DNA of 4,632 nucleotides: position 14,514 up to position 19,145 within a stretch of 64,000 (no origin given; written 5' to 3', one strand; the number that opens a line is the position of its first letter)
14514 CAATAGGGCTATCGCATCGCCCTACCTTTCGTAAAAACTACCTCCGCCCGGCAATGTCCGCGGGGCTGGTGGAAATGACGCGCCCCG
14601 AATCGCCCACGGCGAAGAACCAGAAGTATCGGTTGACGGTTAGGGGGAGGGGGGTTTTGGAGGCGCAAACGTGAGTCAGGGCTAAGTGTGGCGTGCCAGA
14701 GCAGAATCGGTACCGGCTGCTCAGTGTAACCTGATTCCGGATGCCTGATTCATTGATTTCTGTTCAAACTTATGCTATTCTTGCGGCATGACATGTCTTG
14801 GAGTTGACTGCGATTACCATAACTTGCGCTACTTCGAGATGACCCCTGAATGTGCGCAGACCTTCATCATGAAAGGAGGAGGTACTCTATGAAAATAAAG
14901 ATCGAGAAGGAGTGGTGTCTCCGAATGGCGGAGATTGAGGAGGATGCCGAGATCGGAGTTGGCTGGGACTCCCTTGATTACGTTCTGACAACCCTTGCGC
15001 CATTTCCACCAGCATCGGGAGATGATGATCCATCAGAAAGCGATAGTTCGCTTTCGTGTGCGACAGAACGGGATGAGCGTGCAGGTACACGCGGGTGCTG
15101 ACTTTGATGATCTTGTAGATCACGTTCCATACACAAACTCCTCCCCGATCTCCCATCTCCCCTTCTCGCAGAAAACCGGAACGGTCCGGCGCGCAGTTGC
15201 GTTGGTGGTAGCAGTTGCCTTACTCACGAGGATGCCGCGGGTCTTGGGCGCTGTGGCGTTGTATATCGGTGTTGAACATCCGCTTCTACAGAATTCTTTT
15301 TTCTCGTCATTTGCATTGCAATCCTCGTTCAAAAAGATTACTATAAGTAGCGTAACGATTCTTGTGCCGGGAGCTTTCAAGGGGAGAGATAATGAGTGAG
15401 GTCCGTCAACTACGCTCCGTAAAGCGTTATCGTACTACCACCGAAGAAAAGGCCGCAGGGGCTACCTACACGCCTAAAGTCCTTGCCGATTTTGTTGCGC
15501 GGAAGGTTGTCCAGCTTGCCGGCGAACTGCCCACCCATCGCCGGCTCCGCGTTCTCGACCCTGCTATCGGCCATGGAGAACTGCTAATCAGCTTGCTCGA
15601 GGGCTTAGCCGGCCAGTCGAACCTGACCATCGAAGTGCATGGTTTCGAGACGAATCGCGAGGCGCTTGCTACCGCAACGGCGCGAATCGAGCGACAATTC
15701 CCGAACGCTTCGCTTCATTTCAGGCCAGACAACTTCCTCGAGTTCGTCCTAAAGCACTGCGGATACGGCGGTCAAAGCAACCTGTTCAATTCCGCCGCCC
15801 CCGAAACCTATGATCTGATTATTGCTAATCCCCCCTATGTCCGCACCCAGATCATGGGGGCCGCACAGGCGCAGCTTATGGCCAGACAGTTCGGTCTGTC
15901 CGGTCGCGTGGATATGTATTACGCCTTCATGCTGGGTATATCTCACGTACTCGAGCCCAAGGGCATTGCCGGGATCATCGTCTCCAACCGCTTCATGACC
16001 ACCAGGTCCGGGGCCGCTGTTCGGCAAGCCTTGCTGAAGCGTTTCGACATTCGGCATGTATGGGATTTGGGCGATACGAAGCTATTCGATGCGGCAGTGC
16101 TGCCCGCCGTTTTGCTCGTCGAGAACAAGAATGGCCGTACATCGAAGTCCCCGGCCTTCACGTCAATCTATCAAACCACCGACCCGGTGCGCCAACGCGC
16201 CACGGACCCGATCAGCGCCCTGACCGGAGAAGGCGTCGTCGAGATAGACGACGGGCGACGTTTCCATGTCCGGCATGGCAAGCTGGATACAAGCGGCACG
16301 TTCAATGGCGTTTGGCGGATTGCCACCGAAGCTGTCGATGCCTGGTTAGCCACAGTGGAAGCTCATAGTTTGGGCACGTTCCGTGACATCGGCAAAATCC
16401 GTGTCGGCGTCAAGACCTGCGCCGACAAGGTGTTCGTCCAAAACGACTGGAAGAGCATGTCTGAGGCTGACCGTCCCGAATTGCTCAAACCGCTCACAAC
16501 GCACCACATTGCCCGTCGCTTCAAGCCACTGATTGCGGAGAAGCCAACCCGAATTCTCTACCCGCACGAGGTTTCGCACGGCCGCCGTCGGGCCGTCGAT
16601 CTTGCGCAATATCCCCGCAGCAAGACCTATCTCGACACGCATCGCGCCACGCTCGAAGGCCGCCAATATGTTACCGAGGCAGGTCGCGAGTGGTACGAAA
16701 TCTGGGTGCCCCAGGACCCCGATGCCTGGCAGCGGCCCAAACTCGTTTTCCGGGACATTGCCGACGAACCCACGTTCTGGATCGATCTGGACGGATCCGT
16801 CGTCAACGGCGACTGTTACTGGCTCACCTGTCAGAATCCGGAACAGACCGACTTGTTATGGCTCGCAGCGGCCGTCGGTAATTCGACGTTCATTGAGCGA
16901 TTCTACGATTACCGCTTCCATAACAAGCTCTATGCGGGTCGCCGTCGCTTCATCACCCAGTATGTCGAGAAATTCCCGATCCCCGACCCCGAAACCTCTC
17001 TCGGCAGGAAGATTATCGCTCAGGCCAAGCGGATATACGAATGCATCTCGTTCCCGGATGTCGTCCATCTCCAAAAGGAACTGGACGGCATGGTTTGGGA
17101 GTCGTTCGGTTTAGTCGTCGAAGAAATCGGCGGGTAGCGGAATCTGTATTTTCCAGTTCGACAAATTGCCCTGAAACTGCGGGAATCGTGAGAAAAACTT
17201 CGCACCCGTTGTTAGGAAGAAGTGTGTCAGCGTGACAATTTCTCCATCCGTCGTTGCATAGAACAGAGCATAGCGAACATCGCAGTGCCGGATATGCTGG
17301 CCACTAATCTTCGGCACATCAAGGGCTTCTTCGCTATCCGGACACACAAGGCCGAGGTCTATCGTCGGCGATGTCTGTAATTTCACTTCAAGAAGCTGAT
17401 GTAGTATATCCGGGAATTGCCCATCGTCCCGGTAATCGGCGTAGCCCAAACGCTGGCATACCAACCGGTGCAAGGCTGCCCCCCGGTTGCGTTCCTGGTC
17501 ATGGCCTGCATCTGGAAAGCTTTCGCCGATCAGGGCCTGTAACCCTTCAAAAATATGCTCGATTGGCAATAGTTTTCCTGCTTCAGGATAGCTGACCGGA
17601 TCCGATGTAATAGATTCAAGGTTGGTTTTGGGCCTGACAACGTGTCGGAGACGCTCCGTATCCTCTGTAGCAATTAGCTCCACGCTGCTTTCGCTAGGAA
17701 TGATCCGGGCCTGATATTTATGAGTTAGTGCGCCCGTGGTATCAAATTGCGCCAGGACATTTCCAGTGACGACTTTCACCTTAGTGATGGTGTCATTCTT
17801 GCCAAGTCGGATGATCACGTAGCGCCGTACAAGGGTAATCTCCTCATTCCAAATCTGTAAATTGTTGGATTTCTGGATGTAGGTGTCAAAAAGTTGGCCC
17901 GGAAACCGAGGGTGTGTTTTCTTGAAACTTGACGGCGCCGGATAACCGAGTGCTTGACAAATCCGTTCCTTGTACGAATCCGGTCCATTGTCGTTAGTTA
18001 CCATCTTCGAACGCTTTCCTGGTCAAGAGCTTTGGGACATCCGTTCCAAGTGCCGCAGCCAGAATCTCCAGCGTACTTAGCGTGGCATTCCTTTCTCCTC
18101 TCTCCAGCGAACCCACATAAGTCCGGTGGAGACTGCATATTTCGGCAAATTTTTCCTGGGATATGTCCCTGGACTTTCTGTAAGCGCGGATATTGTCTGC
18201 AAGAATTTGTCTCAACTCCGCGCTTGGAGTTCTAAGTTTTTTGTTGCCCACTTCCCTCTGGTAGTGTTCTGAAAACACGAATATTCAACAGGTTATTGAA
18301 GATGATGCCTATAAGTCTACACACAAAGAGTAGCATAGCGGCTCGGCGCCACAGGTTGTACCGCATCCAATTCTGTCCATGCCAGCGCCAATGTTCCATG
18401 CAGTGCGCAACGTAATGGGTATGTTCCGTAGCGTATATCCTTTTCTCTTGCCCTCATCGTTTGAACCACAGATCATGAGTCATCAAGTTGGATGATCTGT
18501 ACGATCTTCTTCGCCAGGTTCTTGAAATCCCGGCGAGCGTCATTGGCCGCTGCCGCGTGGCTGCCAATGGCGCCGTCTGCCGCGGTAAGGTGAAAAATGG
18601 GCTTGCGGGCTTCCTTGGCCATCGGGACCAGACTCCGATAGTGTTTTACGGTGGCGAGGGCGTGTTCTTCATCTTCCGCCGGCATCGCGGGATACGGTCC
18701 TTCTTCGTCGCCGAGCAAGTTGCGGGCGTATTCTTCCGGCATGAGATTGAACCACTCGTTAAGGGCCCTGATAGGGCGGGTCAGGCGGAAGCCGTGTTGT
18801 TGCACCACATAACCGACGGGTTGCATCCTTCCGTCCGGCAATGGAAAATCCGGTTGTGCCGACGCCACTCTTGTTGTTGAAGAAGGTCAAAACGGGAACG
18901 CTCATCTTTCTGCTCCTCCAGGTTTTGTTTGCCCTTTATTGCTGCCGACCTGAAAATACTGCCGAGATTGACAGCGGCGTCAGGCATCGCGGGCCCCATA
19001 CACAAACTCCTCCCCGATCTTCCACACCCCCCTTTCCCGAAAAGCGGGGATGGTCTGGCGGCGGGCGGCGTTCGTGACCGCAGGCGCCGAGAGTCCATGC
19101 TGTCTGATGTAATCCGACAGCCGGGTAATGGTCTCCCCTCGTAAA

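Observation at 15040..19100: RM cassette is bracketed by a duplicated Fic2-type 3' end, with a possible tyrosine-recombinase scrap beside it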

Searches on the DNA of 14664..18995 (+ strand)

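Call 73: search_dna_similar(query=window:14664-18995:+, collection=plasmids, mode=distant, max_rows=8)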
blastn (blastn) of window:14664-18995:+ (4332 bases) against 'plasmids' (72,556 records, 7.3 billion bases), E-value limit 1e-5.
Records with a match: 2; places in all: 2; records where one place covers at least 80% of the query: 0.
Best place of each record, by identity: 60-80% 2.
By first word of the organism name: Thioclava 1; Acinetobacter 1.
By predicted mobility (MOB-suite, as given by PLSDB): non-mobilizable 1; mobilizable 1.
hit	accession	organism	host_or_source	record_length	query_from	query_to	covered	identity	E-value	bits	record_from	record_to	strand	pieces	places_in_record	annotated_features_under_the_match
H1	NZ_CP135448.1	Thioclava sp. FTW29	-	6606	1148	2870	25%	68.6%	6e-68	394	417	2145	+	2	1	N-6 DNA methylase | hypothetical protein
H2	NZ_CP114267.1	Acinetobacter sp. TR3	pufferfish,culture,the gut of pufferfish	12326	3109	3251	3%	72.7%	5e-12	83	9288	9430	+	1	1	hypothetical protein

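Call 74: search_dna_similar(query=window:14664-18995:+, collection=phages, mode=distant, max_rows=8)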
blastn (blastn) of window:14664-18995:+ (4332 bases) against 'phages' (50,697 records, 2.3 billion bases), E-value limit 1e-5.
No match.

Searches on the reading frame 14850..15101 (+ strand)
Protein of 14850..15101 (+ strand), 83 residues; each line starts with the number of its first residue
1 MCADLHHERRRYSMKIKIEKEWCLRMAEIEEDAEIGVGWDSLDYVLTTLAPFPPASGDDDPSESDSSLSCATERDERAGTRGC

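Call 9: search_protein_families(library=pfam, proteins=[window:14889-15101:+], max_evalue=0.1)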
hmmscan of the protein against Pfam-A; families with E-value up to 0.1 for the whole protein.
window:14889-15101:+ (70 aa): 0 families

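Call 10: search_protein_families(library=ncbifam, proteins=[window:14889-15101:+], max_evalue=0.1)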
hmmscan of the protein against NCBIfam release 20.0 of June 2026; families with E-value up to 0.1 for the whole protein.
window:14889-15101:+ (70 aa): 0 families

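Call 41: find_homologous_proteins(query=window:14889-15101:+, max_evalue=0.001)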
Query window:14889-15101:+ (70 aa): 1 proteins with E <= 0.001 among 1 candidates.
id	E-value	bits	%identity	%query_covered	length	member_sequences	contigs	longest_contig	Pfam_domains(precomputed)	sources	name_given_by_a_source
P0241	3.3e-40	152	100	100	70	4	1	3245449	-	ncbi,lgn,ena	-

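Call 42: find_encoding_contigs(protein=P0241, flank=10000, max_places=6)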
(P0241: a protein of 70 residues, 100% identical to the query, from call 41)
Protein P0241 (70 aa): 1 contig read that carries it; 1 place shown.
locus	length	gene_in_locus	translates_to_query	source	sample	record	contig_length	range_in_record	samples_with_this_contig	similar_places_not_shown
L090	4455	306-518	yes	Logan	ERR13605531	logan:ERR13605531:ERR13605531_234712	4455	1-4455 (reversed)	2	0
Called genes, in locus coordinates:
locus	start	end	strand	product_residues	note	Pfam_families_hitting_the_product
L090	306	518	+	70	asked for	-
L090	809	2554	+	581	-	PF02384:N6_Mtase, PF07669:Eco57I, PF12950:TaqI_C (weak)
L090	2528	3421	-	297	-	-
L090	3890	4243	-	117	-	-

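Call 44: search_protein_families(library=pfam, proteins=[window:14850-15101:+], max_evalue=10)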
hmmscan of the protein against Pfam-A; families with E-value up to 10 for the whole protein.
window:14850-15101:+ (83 aa): 0 families

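Call 64: search_protein_families(library=padloc, proteins=[window:14889-15101:+], max_evalue=0.01)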
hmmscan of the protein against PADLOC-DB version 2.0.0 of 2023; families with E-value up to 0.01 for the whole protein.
window:14889-15101:+ (70 aa): 0 families

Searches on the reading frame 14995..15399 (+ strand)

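Call 44: search_protein_families(library=pfam, proteins=[window:14995-15399:+], max_evalue=10)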
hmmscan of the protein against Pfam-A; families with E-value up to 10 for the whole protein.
window:14995-15399:+ (134 aa): 1 family
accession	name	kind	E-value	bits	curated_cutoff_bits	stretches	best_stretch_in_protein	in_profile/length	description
PF22812.1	CR_prot_dom_plant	-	0.19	12.6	34.1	1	47-75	22-51/71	Plant cysteine-rich protein domain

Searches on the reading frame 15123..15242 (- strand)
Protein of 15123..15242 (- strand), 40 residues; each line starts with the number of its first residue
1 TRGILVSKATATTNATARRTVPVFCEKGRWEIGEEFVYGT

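Call 57: search_protein_representatives(protein=window:15123-15242:-)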
Query: 40 residues. Proteins with E-value up to 0.001 (for the whole library): 3; up to 1e-10: 1; up to 1e-30: 0. The best 3 are listed.
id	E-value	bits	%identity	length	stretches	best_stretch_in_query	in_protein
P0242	3.4e-12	60.2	38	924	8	8-33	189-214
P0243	7.7e-09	50.0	81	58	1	4-39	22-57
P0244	1.1e-08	49.5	38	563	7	13-34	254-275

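Call 59: find_encoding_contigs(protein=P0243, flank=10000, max_places=6)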
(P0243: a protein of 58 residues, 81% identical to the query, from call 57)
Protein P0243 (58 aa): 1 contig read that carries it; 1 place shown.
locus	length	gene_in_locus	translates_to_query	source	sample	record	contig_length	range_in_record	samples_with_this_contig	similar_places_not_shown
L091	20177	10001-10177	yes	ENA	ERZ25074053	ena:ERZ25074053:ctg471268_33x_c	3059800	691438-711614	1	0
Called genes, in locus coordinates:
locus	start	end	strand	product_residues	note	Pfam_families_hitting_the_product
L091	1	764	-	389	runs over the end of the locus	PF01261:AP_endonuc_2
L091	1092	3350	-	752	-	-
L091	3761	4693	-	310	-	PF03372:Exo_endo_phos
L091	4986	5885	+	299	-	PF02661:Fic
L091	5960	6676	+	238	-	PF01656:CbiA, PF13614:AAA_31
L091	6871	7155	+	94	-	PF13560:HTH_31, PF01381:HTH_3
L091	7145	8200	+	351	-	-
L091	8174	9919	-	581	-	PF02384:N6_Mtase, PF07669:Eco57I, PF12950:TaqI_C (weak)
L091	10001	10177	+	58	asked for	-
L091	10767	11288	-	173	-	-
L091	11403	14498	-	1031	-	PF13191:AAA_16, PF13174:TPR_6 (faint), PF13424:TPR_12 (faint), PF13428:TPR_14 (faint), PF24575:TPR_Slam (faint), PF17874:TPR_MalT (faint), PF00515:TPR_1 (faint), PF13432:TPR_16 (weak), +4 more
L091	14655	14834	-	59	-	PF21247:Fic-like_C (weak)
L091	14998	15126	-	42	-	-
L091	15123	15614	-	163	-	PF05163:DinB, PF12867:DinB_2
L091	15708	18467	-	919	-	PF18981:InlK_D3 (faint), PF22352:K319L-like_PKD (faint), PF28537:FKBP-like_TF (faint), PF05345:He_PIG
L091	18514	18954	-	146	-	-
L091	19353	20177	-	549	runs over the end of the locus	PF22352:K319L-like_PKD (faint), PF13927:Ig_3 (faint)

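Call 64: search_protein_families(library=padloc, proteins=[L091:7145-8200:+], max_evalue=0.01)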
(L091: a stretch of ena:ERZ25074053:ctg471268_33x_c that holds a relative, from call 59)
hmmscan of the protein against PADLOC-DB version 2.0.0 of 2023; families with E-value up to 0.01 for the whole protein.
L091:7145-8200:+ (351 aa): 2 families
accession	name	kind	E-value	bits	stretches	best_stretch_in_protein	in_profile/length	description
PDLC03565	REase_II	-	4e-143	474.8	1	13-350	21-358/359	Type II restriction enzyme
PDLC01298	Cas7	-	0.0096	13.4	0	273-308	29-64/262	CAS-I; effector_G7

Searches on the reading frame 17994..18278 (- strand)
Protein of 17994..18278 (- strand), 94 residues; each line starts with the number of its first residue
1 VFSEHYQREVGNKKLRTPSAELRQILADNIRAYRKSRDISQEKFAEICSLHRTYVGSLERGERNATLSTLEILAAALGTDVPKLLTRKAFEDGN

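Call 9: search_protein_families(library=pfam, proteins=[window:17994-18278:-], max_evalue=0.1)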
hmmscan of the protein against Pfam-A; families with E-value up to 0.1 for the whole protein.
window:17994-18278:- (94 aa): 5 families
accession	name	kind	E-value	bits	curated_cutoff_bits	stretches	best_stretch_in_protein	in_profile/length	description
PF01381.28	HTH_3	-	3.4e-14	53.1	23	1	30-82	1-53/55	Helix-turn-helix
PF13560.12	HTH_31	-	1.2e-09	38.7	27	1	26-81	2-58/64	Helix-turn-helix domain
PF13443.12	HTH_26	-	0.0013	19.3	22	1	29-85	1-58/63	Cro/C1-type HTH DNA-binding domain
PF13744.12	HTH_37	-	0.0044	17.2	27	1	20-81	13-75/80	Helix-turn-helix domain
PF12844.13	HTH_19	-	0.0065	16.8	30.2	1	29-86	3-60/64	Helix-turn-helix domain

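Call 10: search_protein_families(library=ncbifam, proteins=[window:17994-18278:-], max_evalue=0.1)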
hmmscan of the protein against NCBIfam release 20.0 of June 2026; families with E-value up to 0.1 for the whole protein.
window:17994-18278:- (94 aa): 12 families
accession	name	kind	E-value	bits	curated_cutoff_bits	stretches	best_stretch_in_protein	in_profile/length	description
NF006015.0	PRK08154.1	subfamily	1.6e-08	34.1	204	1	12-88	17-93/314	anaerobic benzoate catabolism transcriptional regulator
TIGR03070.1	couple_hipB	subfamily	3.3e-08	33.4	71.65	1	25-79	2-56/58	type II toxin-antitoxin system Y4mF family antitoxin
NF041951.1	phage_RstR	subfamily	3.9e-07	30.3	80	1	26-88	3-65/108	RstR family transcriptional repressor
NF047948.1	male_kill_WMK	equivalog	0.00014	21.4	300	1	25-89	5-69/300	WO male-killing family protein Wmk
NF010465.0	PRK13890.1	equivalog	0.00036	20.6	96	1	24-88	4-68/121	conjugal transfer protein TrbA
NF046032.1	TransRegSlrRBacil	equivalog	0.0007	19.7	250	1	29-85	5-62/149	HTH-type transcriptional regulator SlrR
TIGR03830.1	CxxCG_CxxCG_HTH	subfamily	0.0025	17.6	61.8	1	19-75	58-115/127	type II TA system antitoxin MqsA family protein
NF038139.1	Reg_Aceta_RamB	equivalog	0.0028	16.4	700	1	29-81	6-58/465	acetate metabolism transcriptional regulator RamB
NF041575.1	antitoxPezA_Strep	equivalog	0.0029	17.6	290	1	26-63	2-39/158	type II toxin-antitoxin system antitoxin PezA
NF050110.1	TransRegBldD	equivalog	0.0048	16.6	250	1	23-87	6-72/162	transcriptional regulator BldD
TIGR00270.2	TIGR00270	equivalog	0.02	14.7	110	1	17-78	67-128/159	multiprotein bridging factor aMBF1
NF041265.1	NadS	equivalog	0.032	14.5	60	1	24-76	30-81/94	NadS family protein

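Call 64: search_protein_families(library=padloc, proteins=[window:17994-18278:-], max_evalue=0.01)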
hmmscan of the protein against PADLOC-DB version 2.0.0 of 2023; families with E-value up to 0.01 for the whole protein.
window:17994-18278:- (94 aa): 13 families
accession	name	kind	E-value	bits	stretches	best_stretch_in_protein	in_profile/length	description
PDLC03671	Control_protein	-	5.1e-28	95.1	1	21-90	10-79/84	control protein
PDLC03665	Control_protein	-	9.1e-19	65.5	1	21-86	4-70/77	control protein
PDLC03666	Control_protein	-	8e-14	49.9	1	23-82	4-63/77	control protein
PDLC02926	HTH_VI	-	1.7e-11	42.2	1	26-85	2-61/92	-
PDLC04142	capH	-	2e-10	39.7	1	24-87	5-68/103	capH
PDLC03664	Control_protein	-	1.3e-09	36.4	1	28-80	16-68/74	control protein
PDLC03536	REase_II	-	1.2e-06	26.3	1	22-85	7-70/237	Type II restriction enzyme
PDLC03668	Control_protein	-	5.1e-06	24.9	1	30-77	13-60/79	control protein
PDLC03952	RmrA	-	5.5e-05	20.2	1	20-81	17-78/395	-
PDLC03953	RmrA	-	0.0017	15.6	1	27-80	7-60/373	-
PDLC03947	RmrA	-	0.0017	15.2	1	21-73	7-59/383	-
PDLC03949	RmrA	-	0.0031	14.4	1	29-81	6-58/363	-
PDLC03954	RmrA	-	0.0044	14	1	21-86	6-71/380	-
